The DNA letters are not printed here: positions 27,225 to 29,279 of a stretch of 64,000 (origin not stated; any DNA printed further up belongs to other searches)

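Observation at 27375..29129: Initiating phosphoglycosyltransferase fused to a nucleotidyltransferase-like + beta-helix module with a degenerate nucleotide-binding loop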

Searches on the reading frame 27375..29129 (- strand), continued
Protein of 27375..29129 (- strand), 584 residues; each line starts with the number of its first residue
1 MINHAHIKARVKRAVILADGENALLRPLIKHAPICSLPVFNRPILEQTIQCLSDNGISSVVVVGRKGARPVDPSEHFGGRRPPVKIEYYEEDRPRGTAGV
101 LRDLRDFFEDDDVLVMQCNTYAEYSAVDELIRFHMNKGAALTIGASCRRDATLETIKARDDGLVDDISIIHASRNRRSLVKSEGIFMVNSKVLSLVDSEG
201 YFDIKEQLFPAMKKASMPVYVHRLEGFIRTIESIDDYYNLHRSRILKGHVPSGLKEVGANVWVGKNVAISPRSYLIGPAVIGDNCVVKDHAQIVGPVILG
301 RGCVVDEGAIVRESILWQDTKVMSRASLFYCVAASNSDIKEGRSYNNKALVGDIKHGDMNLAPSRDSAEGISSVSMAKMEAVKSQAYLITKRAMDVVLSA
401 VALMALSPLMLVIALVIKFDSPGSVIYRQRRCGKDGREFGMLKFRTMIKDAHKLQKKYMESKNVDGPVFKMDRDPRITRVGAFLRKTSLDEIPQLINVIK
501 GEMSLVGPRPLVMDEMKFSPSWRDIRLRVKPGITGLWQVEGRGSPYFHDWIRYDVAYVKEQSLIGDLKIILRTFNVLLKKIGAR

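Call 47: find_encoding_contigs(protein=P0034, flank=10000, max_places=1)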
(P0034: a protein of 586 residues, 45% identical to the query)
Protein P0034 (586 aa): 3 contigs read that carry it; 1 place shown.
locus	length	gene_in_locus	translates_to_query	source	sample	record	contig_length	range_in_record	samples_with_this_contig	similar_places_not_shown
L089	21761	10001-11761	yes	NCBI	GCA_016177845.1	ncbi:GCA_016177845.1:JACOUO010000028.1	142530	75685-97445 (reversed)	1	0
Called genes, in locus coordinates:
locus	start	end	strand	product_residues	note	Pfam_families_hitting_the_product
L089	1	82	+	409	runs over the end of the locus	PF00817:IMS, PF11799:IMS_C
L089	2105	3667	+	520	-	PF00270:DEAD, PF04851:ResIII, PF00271:Helicase_C, PF03880:DbpA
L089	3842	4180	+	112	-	PF10627:CsgE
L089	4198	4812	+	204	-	PF00196:GerE, PF08281:Sigma70_r4_2 (weak)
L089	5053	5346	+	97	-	PF10614:CsgF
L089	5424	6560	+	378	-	PF03783:CsgG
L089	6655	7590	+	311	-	-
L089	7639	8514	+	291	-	-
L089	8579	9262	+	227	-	-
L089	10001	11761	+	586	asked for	PF00483:NTP_transferase, PF00132:Hexapep (weak), PF14602:Hexapep_2 (faint), PF25084:LbH_EIF2B, PF00132:Hexapep, PF25087:GMPPB_C, PF02397:Bac_transf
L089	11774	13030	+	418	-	PF02563:Poly_export, PF10531:SLBB, PF22461:SLBB_2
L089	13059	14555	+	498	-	PF00501:AMP-binding, PF13193:AMP-binding_C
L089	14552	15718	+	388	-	PF08240:ADH_N, PF16912:Glu_dehyd_C (weak), PF00107:ADH_zinc_N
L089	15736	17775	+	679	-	PF02706:Wzz, PF01656:CbiA, PF06564:CBP_BcsQ (weak), PF10609:ParA, PF13614:AAA_31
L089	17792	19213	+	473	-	PF01943:Polysacc_synt, PF13440:Polysacc_synt_3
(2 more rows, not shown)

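Call 59: search_protein_families(library=pfam, proteins=[L015:9191-10639:+, L013:9242-10684:+, L050:9155-10681:+, L052:9125-10588:+, L010:9200-10594:+, L021:9245-10669:+], max_evalue=0.001)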
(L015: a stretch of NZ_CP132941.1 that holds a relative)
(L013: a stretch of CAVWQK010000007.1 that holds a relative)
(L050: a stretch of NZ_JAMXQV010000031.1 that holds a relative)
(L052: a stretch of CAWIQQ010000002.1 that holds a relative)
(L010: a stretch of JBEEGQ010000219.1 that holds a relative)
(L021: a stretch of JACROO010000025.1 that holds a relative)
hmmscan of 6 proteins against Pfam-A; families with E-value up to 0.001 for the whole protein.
L015:9191-10639:+ (483 aa): 2 families
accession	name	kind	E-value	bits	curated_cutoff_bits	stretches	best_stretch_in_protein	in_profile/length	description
PF02397.22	Bac_transf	-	7.7e-69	231.2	27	1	289-477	1-178/179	Bacterial sugar transferase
PF13727.12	CoA_binding_3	-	3.8e-16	60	25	1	70-251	3-173/175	CoA-binding domain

L013:9242-10684:+ (481 aa): 2 families
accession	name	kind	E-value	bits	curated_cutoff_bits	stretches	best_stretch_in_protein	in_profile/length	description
PF02397.22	Bac_transf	-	7e-69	231.4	27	1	287-476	1-179/179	Bacterial sugar transferase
PF13727.12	CoA_binding_3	-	4.5e-18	66.3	25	1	72-228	2-153/175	CoA-binding domain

L050:9155-10681:+ (509 aa): 2 families
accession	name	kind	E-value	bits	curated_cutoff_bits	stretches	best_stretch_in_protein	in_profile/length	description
PF02397.22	Bac_transf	-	2.3e-68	229.7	27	1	316-503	1-178/179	Bacterial sugar transferase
PF13727.12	CoA_binding_3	-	0.00011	22.8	25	1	135-244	41-140/175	CoA-binding domain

L052:9125-10588:+ (488 aa): 2 families
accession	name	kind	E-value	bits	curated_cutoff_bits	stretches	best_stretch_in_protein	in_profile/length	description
PF02397.22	Bac_transf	-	5.8e-71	238.2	27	1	293-482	1-178/179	Bacterial sugar transferase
PF13727.12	CoA_binding_3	-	7.5e-06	26.5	25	1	106-260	15-165/175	CoA-binding domain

L010:9200-10594:+ (465 aa): 2 families
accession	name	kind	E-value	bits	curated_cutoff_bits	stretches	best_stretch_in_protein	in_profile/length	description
PF02397.22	Bac_transf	-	1.8e-69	233.3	27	1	270-459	1-178/179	Bacterial sugar transferase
PF13727.12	CoA_binding_3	-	3.9e-05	24.2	25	1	71-158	3-89/175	CoA-binding domain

L021:9245-10669:+ (475 aa): 2 families
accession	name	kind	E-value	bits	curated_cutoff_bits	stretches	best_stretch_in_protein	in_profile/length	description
PF02397.22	Bac_transf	-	2.8e-66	222.9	27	1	281-470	1-179/179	Bacterial sugar transferase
PF13727.12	CoA_binding_3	-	1.6e-19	71.1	25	1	73-242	5-172/175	CoA-binding domain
